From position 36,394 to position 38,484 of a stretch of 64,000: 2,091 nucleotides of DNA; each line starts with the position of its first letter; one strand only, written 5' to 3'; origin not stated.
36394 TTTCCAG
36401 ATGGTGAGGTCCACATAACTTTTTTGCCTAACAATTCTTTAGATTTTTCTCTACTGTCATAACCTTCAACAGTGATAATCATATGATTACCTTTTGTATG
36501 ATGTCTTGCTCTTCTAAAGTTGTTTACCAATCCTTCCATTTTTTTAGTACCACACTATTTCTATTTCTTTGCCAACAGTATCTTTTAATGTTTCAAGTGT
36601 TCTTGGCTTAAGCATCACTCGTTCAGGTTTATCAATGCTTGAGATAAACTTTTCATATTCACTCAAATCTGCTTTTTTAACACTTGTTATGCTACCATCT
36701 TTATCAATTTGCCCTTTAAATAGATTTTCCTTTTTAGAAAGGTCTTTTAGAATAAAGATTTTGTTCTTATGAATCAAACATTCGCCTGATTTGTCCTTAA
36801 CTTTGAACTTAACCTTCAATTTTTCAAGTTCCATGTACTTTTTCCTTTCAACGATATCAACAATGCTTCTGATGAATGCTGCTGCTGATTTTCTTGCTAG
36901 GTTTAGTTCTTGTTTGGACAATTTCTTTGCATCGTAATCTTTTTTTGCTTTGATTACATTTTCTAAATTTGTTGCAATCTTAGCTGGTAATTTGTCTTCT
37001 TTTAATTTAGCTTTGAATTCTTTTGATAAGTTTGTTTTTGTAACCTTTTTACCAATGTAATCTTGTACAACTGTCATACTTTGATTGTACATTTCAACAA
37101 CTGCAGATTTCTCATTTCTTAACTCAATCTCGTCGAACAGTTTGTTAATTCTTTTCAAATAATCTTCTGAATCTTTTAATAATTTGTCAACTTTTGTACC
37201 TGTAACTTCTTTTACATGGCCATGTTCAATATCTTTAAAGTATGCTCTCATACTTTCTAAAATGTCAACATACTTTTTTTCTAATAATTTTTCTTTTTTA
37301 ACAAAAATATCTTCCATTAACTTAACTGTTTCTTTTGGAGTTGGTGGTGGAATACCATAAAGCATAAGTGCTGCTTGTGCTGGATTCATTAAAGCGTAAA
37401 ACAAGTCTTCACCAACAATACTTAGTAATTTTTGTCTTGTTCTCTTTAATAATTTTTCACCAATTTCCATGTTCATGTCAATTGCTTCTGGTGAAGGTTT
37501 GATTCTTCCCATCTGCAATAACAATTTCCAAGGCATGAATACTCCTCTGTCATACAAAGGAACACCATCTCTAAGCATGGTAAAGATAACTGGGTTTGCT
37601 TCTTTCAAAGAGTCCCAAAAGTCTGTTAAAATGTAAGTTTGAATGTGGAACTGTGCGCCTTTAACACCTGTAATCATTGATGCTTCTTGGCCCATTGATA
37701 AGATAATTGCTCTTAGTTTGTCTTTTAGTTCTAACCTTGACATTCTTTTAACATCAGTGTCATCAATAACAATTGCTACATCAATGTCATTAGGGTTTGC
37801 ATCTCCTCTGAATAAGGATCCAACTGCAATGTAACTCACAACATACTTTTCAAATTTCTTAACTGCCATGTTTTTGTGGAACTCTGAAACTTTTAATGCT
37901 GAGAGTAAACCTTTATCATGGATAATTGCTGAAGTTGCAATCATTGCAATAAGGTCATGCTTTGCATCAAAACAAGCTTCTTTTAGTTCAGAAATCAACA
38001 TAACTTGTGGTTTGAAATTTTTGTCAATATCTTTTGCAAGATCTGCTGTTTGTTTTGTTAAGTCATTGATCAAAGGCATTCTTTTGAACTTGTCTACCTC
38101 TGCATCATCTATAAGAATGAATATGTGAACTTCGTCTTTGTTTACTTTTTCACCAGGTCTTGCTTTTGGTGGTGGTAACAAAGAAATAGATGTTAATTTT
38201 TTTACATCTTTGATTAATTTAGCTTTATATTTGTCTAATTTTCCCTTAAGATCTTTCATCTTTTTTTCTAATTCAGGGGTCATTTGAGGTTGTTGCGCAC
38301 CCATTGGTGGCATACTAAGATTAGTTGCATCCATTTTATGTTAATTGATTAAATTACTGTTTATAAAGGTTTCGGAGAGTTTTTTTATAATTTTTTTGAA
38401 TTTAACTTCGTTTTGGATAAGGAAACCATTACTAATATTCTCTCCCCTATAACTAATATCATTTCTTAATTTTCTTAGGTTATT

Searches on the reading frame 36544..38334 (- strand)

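Call 57: search_protein_families(library=pfam, proteins=[window:36544-38334:-], max_evalue=0.001)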
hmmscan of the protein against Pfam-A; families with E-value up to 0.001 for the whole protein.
window:36544-38334:- (596 aa): 1 family
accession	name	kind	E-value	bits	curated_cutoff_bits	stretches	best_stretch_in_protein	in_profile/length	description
PF25220.1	Sororin_C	-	0.00021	21.5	27.4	0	359-370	6-17/24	Sororin C-terminal region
